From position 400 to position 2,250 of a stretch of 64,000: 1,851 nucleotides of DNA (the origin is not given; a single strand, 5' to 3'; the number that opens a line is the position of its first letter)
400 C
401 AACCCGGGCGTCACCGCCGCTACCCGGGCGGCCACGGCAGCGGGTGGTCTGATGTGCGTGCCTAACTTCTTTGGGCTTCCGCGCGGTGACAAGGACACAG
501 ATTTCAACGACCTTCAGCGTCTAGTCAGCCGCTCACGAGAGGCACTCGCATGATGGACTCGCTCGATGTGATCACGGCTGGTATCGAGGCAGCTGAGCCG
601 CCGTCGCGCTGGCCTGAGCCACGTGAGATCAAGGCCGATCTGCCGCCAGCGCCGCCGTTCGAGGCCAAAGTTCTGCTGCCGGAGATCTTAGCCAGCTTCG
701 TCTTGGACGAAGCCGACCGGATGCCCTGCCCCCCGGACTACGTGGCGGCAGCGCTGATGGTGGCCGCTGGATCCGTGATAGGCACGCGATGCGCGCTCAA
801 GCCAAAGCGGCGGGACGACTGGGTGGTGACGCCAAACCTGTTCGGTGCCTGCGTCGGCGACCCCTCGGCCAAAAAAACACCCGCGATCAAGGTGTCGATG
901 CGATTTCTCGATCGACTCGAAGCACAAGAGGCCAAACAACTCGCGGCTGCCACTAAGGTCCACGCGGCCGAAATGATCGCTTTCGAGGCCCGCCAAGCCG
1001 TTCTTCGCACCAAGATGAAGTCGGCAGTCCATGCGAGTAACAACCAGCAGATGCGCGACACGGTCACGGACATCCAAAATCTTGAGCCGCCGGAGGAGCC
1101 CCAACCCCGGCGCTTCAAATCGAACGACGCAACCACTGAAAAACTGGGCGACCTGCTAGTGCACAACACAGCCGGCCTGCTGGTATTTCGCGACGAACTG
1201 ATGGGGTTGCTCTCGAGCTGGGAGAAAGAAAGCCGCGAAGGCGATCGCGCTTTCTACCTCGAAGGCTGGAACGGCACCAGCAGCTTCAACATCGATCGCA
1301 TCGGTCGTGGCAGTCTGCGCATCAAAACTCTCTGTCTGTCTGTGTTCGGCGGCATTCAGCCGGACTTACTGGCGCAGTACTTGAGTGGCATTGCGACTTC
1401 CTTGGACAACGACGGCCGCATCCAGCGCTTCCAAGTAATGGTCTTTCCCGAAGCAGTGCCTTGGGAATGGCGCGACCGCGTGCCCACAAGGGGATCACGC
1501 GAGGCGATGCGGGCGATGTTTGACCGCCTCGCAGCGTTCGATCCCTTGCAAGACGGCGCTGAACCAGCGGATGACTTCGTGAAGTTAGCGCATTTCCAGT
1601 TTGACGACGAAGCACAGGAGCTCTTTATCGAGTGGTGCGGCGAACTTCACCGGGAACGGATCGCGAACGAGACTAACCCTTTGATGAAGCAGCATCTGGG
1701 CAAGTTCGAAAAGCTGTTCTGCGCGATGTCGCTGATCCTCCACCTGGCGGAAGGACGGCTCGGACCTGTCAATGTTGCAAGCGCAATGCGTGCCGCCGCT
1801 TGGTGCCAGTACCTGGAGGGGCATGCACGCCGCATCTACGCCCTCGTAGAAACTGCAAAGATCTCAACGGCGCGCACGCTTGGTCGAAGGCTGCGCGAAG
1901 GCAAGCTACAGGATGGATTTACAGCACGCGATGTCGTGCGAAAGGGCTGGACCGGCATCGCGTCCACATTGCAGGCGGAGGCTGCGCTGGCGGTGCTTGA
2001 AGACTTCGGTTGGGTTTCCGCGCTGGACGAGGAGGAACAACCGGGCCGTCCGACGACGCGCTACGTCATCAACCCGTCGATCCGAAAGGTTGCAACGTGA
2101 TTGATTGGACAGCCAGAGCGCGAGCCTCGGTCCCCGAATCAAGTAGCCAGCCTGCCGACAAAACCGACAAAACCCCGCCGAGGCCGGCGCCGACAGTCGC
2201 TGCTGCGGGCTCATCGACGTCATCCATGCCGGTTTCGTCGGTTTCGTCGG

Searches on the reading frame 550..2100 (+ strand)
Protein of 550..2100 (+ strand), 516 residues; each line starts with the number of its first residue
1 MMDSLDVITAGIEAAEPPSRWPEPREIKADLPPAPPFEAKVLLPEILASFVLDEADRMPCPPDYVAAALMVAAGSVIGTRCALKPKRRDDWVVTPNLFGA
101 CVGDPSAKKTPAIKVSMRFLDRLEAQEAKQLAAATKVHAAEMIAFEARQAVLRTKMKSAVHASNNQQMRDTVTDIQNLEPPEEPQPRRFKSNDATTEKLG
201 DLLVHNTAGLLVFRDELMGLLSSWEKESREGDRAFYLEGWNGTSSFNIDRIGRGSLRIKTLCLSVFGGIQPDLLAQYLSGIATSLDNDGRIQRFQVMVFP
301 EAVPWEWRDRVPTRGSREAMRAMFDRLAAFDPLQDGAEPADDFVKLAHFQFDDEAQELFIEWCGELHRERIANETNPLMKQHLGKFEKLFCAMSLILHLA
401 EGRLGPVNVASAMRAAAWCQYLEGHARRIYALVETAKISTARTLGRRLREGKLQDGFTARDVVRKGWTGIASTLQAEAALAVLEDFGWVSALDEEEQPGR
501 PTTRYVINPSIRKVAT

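Call 7: search_protein_families(library=pfam, proteins=[window:550-2100:+], max_evalue=0.001)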
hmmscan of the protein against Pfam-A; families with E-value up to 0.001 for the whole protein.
window:550-2100:+ (516 aa): 1 family
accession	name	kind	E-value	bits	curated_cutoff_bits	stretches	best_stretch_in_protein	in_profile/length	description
PF13148.11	DUF3987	-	4.9e-83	279.8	27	1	60-431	2-363/364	Protein of unknown function (DUF3987)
